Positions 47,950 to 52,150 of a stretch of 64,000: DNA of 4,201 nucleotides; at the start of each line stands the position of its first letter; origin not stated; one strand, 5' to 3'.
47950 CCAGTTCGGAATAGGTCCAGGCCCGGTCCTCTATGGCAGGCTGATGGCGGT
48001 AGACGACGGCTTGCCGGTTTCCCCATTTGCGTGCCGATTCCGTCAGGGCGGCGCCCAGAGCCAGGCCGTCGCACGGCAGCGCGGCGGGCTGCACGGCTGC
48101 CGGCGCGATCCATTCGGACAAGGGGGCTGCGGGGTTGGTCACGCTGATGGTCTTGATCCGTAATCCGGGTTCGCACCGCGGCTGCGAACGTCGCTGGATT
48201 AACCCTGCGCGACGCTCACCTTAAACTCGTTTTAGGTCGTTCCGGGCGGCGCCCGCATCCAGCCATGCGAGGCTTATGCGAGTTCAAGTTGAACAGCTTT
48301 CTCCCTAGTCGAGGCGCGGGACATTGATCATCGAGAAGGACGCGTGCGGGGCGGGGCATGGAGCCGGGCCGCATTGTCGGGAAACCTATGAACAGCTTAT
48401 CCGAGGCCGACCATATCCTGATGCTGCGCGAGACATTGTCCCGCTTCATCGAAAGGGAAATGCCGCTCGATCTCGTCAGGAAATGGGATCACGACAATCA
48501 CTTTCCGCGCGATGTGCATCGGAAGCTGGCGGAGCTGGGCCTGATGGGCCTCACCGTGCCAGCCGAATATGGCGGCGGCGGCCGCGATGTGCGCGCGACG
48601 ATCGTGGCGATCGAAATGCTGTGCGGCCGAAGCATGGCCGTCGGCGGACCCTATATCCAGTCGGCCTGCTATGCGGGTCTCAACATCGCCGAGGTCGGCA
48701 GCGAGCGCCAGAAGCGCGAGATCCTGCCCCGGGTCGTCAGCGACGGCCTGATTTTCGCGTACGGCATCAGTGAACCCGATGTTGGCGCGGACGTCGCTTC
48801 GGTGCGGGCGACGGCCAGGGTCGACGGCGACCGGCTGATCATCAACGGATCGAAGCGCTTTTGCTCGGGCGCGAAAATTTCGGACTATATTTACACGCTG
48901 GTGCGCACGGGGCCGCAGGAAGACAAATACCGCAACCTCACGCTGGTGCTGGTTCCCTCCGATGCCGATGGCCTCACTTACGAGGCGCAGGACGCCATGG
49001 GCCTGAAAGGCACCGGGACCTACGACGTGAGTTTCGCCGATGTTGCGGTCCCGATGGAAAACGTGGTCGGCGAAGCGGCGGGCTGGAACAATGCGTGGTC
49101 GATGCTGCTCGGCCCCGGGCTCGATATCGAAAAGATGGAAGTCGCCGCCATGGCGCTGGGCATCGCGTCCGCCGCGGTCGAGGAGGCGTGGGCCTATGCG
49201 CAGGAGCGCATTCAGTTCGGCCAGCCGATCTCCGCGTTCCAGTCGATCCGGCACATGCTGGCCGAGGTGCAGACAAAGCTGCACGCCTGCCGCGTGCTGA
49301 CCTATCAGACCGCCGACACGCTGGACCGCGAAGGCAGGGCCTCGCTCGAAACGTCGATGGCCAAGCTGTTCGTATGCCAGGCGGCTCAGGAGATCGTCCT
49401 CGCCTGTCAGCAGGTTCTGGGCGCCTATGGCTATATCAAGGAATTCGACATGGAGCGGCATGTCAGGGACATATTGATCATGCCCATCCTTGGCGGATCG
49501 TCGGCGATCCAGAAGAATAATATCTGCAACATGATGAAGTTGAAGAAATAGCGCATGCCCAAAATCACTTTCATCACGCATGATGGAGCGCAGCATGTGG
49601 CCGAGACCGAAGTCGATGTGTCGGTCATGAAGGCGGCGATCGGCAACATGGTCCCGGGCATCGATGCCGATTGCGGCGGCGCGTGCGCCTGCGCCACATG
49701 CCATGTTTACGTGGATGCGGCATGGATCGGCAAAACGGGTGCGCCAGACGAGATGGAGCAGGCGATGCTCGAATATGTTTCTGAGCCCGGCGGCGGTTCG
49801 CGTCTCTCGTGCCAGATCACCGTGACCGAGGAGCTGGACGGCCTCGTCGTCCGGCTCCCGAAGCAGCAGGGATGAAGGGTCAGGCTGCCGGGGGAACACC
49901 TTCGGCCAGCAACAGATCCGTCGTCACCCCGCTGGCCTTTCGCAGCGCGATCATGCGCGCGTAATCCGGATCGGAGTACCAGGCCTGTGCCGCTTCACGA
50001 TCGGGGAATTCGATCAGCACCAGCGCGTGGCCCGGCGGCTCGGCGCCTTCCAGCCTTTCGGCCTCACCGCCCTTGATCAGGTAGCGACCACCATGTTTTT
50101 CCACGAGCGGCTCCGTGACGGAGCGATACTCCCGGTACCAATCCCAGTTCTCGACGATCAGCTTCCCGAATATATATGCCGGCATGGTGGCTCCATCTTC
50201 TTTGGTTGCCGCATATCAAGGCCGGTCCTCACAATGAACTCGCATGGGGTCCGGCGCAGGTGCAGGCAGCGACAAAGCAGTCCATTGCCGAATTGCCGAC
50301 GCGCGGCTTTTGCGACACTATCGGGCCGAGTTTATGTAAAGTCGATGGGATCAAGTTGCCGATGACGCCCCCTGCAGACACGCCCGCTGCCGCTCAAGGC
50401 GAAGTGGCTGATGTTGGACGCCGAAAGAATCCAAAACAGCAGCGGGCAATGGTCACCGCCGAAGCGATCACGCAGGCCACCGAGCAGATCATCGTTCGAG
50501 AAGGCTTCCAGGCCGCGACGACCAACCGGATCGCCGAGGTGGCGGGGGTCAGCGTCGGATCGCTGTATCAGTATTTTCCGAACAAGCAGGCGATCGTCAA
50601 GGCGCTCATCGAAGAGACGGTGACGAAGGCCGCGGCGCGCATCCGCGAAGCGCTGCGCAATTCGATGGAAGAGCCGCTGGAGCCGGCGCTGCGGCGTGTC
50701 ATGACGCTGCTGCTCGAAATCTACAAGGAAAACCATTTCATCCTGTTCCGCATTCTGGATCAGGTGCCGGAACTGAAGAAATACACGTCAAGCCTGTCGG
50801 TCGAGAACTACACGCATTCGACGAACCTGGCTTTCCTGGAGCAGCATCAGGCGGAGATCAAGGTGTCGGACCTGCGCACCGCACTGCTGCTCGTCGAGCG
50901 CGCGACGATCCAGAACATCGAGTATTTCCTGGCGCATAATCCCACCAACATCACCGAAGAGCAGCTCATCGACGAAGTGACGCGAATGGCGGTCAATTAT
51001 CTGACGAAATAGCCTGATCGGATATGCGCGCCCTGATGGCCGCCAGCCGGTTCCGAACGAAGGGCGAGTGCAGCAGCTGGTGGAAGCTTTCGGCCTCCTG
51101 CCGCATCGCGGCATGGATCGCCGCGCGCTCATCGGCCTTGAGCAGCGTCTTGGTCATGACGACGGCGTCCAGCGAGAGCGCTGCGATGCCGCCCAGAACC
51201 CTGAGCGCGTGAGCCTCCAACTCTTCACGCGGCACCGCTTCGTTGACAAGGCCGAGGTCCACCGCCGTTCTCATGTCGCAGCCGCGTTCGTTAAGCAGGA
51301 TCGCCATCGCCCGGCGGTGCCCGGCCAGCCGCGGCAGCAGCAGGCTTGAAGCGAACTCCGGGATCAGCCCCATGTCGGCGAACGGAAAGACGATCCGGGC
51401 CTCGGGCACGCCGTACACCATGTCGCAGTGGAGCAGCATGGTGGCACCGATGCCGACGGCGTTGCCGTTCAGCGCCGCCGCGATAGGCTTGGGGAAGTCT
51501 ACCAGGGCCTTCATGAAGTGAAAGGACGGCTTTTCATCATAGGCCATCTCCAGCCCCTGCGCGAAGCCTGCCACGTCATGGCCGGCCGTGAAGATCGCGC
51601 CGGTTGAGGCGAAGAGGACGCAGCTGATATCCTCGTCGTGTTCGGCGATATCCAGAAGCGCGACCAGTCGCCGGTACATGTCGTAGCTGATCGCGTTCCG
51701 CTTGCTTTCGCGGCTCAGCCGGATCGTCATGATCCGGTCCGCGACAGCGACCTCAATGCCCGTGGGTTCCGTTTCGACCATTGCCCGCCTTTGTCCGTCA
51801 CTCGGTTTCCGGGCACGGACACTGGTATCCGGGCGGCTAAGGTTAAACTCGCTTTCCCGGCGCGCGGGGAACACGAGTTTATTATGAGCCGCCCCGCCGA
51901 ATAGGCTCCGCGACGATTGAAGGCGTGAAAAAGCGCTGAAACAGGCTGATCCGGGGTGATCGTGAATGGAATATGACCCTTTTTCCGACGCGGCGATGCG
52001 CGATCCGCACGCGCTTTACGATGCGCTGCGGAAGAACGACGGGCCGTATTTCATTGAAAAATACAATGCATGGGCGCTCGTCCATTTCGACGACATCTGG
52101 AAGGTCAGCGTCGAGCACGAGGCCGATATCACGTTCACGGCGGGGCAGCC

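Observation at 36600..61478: A 15-nt oriented box (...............) marks the start of ten transcription units in the supercluster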

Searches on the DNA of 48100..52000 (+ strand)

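Call 9: search_dna_similar(query=window:48100-52000:+, collection=plasmids, mode=distant, max_rows=15)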
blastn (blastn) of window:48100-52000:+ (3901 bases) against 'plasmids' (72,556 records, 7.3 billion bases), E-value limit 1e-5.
Records with a match: 242; places in all: 293; records where one place covers at least 80% of the query: 0.
Best place of each record, by identity: 80-90% 30; 60-80% 212.
By first word of the organism name: Ralstonia 122; Pseudosulfitobacter 19; Rhodococcus 9; Paracoccus 9; Burkholderia 8; Sphingobium 7; Sulfitobacter 5; Azospirillum 4; Sinorhizobium 4; Cupriavidus 4; and 36 more.
By predicted mobility (MOB-suite, as given by PLSDB): mobilizable 114; non-mobilizable 95; conjugative 33.
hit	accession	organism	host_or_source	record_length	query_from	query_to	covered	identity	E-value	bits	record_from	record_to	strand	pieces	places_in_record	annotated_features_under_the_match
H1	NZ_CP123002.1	Neorhizobium petrolearium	single cell,petroleum contaminated soil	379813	304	1413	28%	67.1%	5e-81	311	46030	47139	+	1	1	acyl-CoA dehydrogenase family protein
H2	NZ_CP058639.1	Rhodococcus sp. ZPP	cell culture,soil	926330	427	1193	20%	63.8%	2e-16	98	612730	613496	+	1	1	acyl-CoA dehydrogenase family protein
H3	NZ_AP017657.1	Sphingobium cloacae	-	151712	655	1424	20%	63.3%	5e-11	79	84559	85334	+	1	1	acyl-CoA dehydrogenase family protein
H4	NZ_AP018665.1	Sphingobium amiense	-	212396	655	1424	20%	63.3%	5e-11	79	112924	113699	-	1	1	acyl-CoA dehydrogenase family protein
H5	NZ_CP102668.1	Sphingobium sp. JS3065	whole organism,chemical plant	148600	739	1413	17%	66.1%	7e-41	178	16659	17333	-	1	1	acyl-CoA dehydrogenase family protein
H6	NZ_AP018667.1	Sphingobium amiense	-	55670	1020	1424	10%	64.9%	6e-10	75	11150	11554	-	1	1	acyl-CoA dehydrogenase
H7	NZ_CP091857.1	Rhodococcus erythropolis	-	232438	1521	1762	6%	68.5%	8e-9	73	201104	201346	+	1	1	2Fe-2S iron-sulfur cluster-binding protein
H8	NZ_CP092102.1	Rhodococcus qingshengii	soil,petroleum-contaminated soil, ...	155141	1521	1762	6%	68.5%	8e-9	73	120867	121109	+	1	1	2Fe-2S iron-sulfur cluster-binding protein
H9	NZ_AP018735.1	Rhodococcus erythropolis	-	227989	1521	1762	6%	68.5%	8e-9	73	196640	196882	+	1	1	2Fe-2S iron-sulfur cluster-binding protein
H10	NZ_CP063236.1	Rhodococcus qingshengii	soil,Saratov Oil Refinery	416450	1521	1762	6%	68.5%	8e-9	73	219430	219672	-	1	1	2Fe-2S iron-sulfur cluster-binding protein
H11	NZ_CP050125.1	Rhodococcus erythropolis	pure culture,petroleum-contaminated soil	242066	1521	1762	6%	68.5%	8e-9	73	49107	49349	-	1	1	2Fe-2S iron-sulfur cluster-binding protein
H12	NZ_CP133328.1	Rhodococcus sp. DN22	whole organism,soil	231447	1521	1762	6%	68.5%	8e-9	73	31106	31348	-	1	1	2Fe-2S iron-sulfur cluster-binding protein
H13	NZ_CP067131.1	Paracoccus seriniphilus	cell culture,washing water of Bugula ...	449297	1525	1752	6%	72.5%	2e-22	116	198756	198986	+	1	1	2Fe-2S iron-sulfur cluster-binding protein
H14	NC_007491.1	Rhodococcus erythropolis PR4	seawater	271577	1521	1762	6%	68.1%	9e-8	68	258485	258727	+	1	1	2Fe-2S iron-sulfur cluster-binding protein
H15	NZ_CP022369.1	Azospirillum sp. TSH58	single cell,paddy soils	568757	1552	1780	6%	69.7%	4e-12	83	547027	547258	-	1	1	2Fe-2S iron-sulfur cluster-binding protein | FAD-dependent oxidoreductase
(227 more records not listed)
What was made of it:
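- Tried and rejected: The plasmid collection holds no similar cluster (call 9).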

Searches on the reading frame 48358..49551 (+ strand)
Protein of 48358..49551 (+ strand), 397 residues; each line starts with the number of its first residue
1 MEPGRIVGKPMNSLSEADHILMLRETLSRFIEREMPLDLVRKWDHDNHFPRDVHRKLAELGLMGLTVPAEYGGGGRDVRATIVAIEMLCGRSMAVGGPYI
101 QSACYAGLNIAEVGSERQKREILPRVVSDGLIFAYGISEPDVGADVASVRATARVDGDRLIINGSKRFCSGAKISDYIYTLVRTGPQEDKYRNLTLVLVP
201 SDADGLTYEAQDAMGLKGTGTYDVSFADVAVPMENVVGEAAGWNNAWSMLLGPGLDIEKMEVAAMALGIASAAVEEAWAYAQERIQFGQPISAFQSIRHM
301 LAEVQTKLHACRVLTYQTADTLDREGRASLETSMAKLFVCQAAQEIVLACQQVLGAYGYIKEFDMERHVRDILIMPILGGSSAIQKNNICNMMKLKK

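Call 5: search_protein_families(library=pfam, proteins=[window:48358-49551:+])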
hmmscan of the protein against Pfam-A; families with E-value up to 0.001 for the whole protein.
window:48358-49551:+ (397 aa): 4 families
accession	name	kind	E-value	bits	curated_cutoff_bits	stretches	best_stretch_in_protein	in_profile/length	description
PF00441.29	Acyl-CoA_dh_1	-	1.1e-40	139.7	22.4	1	255-389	11-145/150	Acyl-CoA dehydrogenase, C-terminal domain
PF02771.21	Acyl-CoA_dh_N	-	4.2e-25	88.8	22.9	1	21-128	5-111/113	Acyl-CoA dehydrogenase, N-terminal domain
PF02770.24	Acyl-CoA_dh_M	-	1.8e-20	73.4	33.3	1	134-229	1-97/97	Acyl-CoA dehydrogenase, middle domain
PF08028.16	Acyl-CoA_dh_2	-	7.4e-18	65.6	22.7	1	262-374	3-125/134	Acyl-CoA dehydrogenase, C-terminal domain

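Call 44: find_homologous_proteins(query=window:48358-49551:+, max_evalue=1e-100)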
Query window:48358-49551:+ (397 aa): 1791 proteins with E <= 1e-100 among 8000 candidates; the best 120 are listed.
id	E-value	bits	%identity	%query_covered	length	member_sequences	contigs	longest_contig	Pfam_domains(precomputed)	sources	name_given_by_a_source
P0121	5.4e-261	883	99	100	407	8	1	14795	PF02770.25,PF00441.30,PF08028.17,PF02771.22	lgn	-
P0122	3.5e-241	818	94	97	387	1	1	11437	PF02770.25,PF00441.30,PF08028.17,PF02771.22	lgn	-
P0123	4.7e-226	768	86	97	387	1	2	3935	PF02770.25,PF00441.30,PF08028.17,PF02771.22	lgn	-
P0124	4.8e-226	768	86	97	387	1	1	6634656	PF02770.25,PF00441.30,PF08028.17,PF02771.22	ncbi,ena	-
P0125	8.9e-226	768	85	97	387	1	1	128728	PF02770.25,PF00441.30,PF08028.17,PF02771.22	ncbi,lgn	-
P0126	1.2e-225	767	86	97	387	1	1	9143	PF02770.25,PF00441.30,PF08028.17,PF02771.22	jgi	jgi:alkylation response protein AidB-like acyl-CoA dehydrogenase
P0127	4.5e-225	765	86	97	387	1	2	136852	PF02770.25,PF00441.30,PF08028.17,PF02771.22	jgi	jgi:alkylation response protein AidB-like acyl-CoA dehydrogenase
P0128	8.4e-225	764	86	97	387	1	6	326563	PF02770.25,PF00441.30,PF08028.17,PF02771.22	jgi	jgi:alkylation response protein AidB-like acyl-CoA dehydrogenase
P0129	1.1e-224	764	86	97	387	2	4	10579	PF02770.25,PF00441.30,PF08028.17,PF02771.22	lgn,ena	-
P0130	3.1e-224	762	85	97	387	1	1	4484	PF02770.25,PF00441.30,PF08028.17,PF02771.22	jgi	-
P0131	3.8e-223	759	85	97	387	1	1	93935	PF02770.25,PF00441.30,PF08028.17,PF02771.22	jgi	-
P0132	2.3e-222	756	85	97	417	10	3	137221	PF02770.25,PF00441.30,PF08028.17,PF02771.22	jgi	jgi:alkylation response protein AidB-like acyl-CoA dehydrogenase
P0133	2.8e-221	753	84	98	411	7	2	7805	PF02770.25,PF00441.30,PF08028.17,PF02771.22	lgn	-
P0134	1.8e-218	743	82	97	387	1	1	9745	PF02770.25,PF00441.30,PF08028.17,PF02771.22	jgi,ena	-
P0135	5.6e-218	742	81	97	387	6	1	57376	PF02770.25,PF00441.30,PF08028.17,PF02771.22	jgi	jgi:alkylation response protein AidB-like acyl-CoA dehydrogenase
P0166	6.0e-188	643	73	95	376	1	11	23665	PF02770.25,PF00441.30,PF08028.17,PF02771.22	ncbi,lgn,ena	ncbi:MAG: acyl-CoA dehydrogenase family protein [Steroidobacteraceae bacterium]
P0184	6.9e-177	607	64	97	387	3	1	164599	PF02770.25,PF00441.30,PF08028.17,PF02771.22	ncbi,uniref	ncbi:acyl-CoA dehydrogenase family protein [Zhongshania borealis]|uniref:Acyl-CoA dehydrogenase fami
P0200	5.0e-173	594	66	97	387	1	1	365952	PF02770.25,PF00441.30,PF08028.17,PF02771.22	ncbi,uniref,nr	ncbi:acyl-CoA dehydrogenase family protein [Parasphingopyxis marina]|uniref:Acyl-CoA dehydrogenase f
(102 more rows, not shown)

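Call 45: find_encoding_contigs(protein=P0184, flank=10000, max_places=1)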
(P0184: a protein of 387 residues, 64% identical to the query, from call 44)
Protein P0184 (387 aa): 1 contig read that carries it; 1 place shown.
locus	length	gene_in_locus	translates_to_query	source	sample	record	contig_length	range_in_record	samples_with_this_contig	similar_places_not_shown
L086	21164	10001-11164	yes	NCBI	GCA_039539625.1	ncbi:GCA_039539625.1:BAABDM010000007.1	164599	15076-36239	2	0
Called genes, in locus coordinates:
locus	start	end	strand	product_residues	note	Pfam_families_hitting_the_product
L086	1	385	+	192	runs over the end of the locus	-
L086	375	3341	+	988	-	PF02463:SMC_N (weak), PF13304:AAA_21 (faint), PF13476:AAA_23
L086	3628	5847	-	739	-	PF07715:Plug, PF00593:TonB_dep_Rec_b-barrel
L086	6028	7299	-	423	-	PF02550:AcetylCoA_hydro, PF13336:AcetylCoA_hyd_C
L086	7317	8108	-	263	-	PF00106:adh_short, PF08659:KR, PF13561:adh_short_C2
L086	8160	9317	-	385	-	PF02771:Acyl-CoA_dh_N, PF02770:Acyl-CoA_dh_M, PF00441:Acyl-CoA_dh_1, PF08028:Acyl-CoA_dh_2, PF22924:ACOX_C_alpha1 (weak)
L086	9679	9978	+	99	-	PF07045:DUF1330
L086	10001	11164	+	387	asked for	PF02771:Acyl-CoA_dh_N, PF02770:Acyl-CoA_dh_M, PF00441:Acyl-CoA_dh_1, PF08028:Acyl-CoA_dh_2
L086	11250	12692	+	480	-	PF01796:OB_ChsH2_C (weak)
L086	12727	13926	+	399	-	PF00108:Thiolase_N, PF02803:Thiolase_C, PF22691:Thiolase_C_1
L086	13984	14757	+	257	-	PF00106:adh_short, PF08659:KR, PF13561:adh_short_C2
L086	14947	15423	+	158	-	PF01575:MaoC_dehydratas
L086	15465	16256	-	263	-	PF00378:ECH_1, PF16113:ECH_2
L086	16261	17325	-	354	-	PF00441:Acyl-CoA_dh_1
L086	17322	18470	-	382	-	PF02771:Acyl-CoA_dh_N, PF02770:Acyl-CoA_dh_M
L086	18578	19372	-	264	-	PF00378:ECH_1, PF16113:ECH_2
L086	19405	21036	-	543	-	PF00501:AMP-binding, PF13193:AMP-binding_C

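Call 46: find_encoding_contigs(protein=P0166, flank=10000, max_places=1)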
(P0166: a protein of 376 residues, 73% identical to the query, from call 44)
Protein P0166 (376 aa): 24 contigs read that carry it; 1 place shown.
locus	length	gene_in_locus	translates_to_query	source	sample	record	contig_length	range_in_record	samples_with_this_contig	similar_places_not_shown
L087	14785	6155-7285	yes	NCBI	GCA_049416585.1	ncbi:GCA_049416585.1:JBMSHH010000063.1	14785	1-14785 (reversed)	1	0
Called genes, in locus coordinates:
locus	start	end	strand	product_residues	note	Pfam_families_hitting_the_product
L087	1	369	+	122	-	PF00903:Glyoxalase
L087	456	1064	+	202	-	PF00440:TetR_N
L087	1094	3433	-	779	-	PF07715:Plug, PF00593:TonB_dep_Rec_b-barrel, PF14905:OMP_b-brl_3 (faint)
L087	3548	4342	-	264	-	PF00378:ECH_1, PF16113:ECH_2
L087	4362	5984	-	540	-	PF00501:AMP-binding, PF13193:AMP-binding_C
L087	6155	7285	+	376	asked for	PF02771:Acyl-CoA_dh_N, PF02770:Acyl-CoA_dh_M, PF00441:Acyl-CoA_dh_1, PF08028:Acyl-CoA_dh_2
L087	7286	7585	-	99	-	PF07045:DUF1330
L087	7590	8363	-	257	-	PF00106:adh_short, PF08659:KR, PF13561:adh_short_C2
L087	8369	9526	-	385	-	PF02771:Acyl-CoA_dh_N, PF02770:Acyl-CoA_dh_M, PF00441:Acyl-CoA_dh_1, PF08028:Acyl-CoA_dh_2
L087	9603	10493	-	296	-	-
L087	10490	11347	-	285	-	PF00005:ABC_tran, PF13304:AAA_21 (weak)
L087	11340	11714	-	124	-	PF00392:GntR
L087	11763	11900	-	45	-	-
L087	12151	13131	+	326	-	PF00056:Ldh_1_N, PF02866:Ldh_1_C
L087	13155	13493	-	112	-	PF02452:PemK_toxin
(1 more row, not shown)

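Call 47: find_encoding_contigs(protein=P0200, flank=10000, max_places=1)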
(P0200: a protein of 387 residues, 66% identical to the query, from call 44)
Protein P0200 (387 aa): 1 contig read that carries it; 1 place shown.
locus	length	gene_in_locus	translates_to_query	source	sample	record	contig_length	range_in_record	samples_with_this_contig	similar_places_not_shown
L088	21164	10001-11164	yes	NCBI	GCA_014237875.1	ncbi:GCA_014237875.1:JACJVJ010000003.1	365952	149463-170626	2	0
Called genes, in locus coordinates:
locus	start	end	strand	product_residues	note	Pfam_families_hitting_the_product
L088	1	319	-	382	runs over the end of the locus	PF02771:Acyl-CoA_dh_N, PF02770:Acyl-CoA_dh_M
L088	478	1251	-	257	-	PF00106:adh_short, PF08659:KR, PF13561:adh_short_C2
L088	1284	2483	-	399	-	PF00108:Thiolase_N, PF02803:Thiolase_C, PF22691:Thiolase_C_1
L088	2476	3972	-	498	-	PF08541:ACP_syn_III_C (weak)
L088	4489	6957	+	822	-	PF07715:Plug, PF00593:TonB_dep_Rec_b-barrel, PF14905:OMP_b-brl_3 (weak)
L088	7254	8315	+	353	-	PF23213: (weak), PF23212:DUF7064 (faint)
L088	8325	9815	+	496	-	PF01636:APH, PF07914:DUF1679 (weak)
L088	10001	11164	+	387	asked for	PF02771:Acyl-CoA_dh_N, PF02770:Acyl-CoA_dh_M, PF00441:Acyl-CoA_dh_1, PF08028:Acyl-CoA_dh_2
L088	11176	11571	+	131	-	PF13622:4HBT_3, PF03061:4HBT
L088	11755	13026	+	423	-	PF00724:Oxidored_FMN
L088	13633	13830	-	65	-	PF03884:YacG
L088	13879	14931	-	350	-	PF01636:APH, PF02958:EcKL, PF07914:DUF1679 (weak)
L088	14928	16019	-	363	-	-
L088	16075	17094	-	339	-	PF10150:RNase_E_G (weak)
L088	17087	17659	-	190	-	PF02545:Maf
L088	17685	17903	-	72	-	PF01176:eIF-1a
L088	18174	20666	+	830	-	-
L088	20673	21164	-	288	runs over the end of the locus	PF13621:Cupin_8 (weak), PF08007:JmjC_2 (weak)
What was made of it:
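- L086 and L088 carry boxes but no TetR gene within the 21 kb fetched (calls 45, 47). L086 and L088 have boxes without a TetR gene within 21 kb (calls 45, 47).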

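Call 63: search_protein_families(library=ncbifam, proteins=[window:48358-49551:+], max_evalue=1e-10)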
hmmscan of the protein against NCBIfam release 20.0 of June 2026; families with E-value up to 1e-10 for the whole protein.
window:48358-49551:+ (397 aa): 20 families
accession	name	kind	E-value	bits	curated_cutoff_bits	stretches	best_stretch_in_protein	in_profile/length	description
NF042972.1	AcrlCoAredClosAcrC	equivalog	2.3e-76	256.9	640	1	19-390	8-373/378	acryloyl-CoA reductase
NF042439.1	SulpropCoADesulf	equivalog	1.3e-62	211.8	600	1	41-392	17-369/379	3-sulfinopropanoyl-CoA desulfinase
NF008997.0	PRK12341.1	equivalog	6.2e-61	206.6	537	1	22-384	11-367/382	acyl-CoA dehydrogenase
NF045652.1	ProlPCPDhRedW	equivalog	2e-58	198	650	1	22-395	6-375/376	L-prolyl-[peptidyl-carrier protein] dehydrogenase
NF045552.1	GlutCoADH_Des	equivalog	7.3e-58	196.6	470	1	19-389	8-375/387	glutaryl-CoA dehydrogenase Acd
NF043006.1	CyhCrbnylCoADH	equivalog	5.7e-57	193.4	650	1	38-390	25-372/380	cyclohexane-1-carbonyl-CoA dehydrogenase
TIGR03207.1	cyc_hxne_CoA_dh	equivalog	1.6e-51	175.2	575.35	1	24-389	9-367/372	cyclohexanecarboxyl-CoA dehydrogenase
NF053553.1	prodigi_MBC_PigA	equivalog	1.9e-49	168.8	500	1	28-393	17-379/381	prodigiosin MBC biosynthesis dehydrogenase PigA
NF058590.1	AcCoDHFadEBacil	equivalog_domain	3.1e-48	164.7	600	1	19-325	24-323/586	acyl-CoA dehydrogenase FadE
NF002885.1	PRK03354.1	equivalog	1.9e-42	145.6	540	1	25-385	14-365/378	crotonobetainyl-CoA dehydrogenase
NF052270.1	Staph_DH_FadE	equivalog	1.2e-31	109.8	600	1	113-371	120-371/400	acyl-CoA dehydrogenase FadE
TIGR03204.1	pimC_large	equivalog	3.4e-28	98.6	623.85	1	21-319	9-302/395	pimeloyl-CoA dehydrogenase large subunit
TIGR04022.1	sulfur_SfnB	equivalog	5.5e-28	97.9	430.9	1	43-346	28-333/391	SfnB family sulfur acquisition oxidoreductase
TIGR03203.1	pimD_small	equivalog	4.6e-26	91.8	652.7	1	22-367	10-350/378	pimeloyl-CoA dehydrogenase small subunit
NF007000.1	PRK09463.1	subfamily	9.8e-24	83.7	600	1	37-358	59-397/726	acyl-CoA dehydrogenase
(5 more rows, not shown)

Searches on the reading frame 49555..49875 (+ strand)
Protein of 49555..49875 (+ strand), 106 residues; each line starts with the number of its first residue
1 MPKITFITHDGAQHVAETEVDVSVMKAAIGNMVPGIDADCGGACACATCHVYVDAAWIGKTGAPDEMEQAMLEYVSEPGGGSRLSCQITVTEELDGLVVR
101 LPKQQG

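Call 6: search_protein_families(library=pfam, proteins=[window:49555-49875:+])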
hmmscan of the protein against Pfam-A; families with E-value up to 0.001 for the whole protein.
window:49555-49875:+ (106 aa): 1 family
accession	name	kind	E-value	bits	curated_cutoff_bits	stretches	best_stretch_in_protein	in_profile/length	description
PF00111.32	Fer2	-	1.3e-08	35.1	21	1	8-91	2-77/77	2Fe-2S iron-sulfur cluster binding domain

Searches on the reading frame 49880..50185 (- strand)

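Call 6: search_protein_families(library=pfam, proteins=[window:49880-50185:-])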
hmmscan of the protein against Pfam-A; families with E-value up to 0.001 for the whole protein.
window:49880-50185:- (101 aa): 1 family
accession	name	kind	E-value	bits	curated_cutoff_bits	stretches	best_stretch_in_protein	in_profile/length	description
PF07045.17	DUF1330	-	7.4e-25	87.6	23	1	2-97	1-94/94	Domain of unknown function (DUF1330)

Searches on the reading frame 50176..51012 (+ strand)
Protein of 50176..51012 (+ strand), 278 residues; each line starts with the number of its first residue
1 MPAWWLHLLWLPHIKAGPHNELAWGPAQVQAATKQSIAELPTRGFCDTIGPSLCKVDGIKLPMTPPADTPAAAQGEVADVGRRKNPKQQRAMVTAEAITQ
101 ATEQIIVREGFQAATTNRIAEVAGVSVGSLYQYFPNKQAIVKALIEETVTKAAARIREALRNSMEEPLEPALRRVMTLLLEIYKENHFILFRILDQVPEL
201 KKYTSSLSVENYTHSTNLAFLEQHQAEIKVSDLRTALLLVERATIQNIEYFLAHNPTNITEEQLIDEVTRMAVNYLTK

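Call 6: search_protein_families(library=pfam, proteins=[window:50176-51012:+])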
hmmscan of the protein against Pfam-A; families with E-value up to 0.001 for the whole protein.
window:50176-51012:+ (278 aa): 2 families
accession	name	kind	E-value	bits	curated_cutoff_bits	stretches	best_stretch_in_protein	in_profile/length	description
PF00440.29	TetR_N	-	9.3e-14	51.4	24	1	98-144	1-47/47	Bacterial regulatory proteins, tetR family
PF17918.6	TetR_C_15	-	0.00094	20.3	26.8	1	167-276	1-108/108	Tetracyclin repressor-like, C-terminal domain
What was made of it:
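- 50362..51012 (+): TetR-2 gene (216 aa), a candidate binding protein. Pfam TetR_N (call 6).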
